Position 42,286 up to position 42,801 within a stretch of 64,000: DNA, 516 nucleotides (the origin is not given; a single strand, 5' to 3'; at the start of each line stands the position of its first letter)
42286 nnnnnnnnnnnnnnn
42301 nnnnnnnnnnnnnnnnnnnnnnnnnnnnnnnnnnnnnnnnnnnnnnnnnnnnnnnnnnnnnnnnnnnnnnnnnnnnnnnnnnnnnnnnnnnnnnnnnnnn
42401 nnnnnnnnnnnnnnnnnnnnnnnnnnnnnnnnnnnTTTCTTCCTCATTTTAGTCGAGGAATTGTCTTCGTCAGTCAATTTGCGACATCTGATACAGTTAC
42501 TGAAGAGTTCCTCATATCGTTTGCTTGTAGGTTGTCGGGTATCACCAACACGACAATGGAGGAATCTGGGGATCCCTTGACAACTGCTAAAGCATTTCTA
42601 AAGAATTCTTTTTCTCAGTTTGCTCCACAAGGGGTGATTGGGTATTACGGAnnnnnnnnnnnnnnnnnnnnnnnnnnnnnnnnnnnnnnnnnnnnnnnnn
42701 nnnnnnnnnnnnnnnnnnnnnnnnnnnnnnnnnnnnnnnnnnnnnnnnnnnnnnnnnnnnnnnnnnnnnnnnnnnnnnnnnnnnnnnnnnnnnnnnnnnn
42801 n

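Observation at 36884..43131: Receptor gene fusing ~16 LDL-receptor class-A-like modules directly to an LGR-type 7TM domain, with no leucine-rich-repeat ectodomain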

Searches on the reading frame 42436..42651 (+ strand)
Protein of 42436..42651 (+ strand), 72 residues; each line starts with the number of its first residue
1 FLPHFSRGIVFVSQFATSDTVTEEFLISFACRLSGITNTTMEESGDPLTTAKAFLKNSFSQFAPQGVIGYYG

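Call 66: search_solved_structures(query=window:42436-42651:+, max_evalue=10)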
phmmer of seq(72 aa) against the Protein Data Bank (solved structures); distinct sequences matched with E-value up to 10: 1.
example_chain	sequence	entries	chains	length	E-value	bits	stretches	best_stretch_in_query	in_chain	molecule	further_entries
1sgm_A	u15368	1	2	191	0.67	13.6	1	37-63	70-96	Putative HTH-type transcriptional regulator yxaF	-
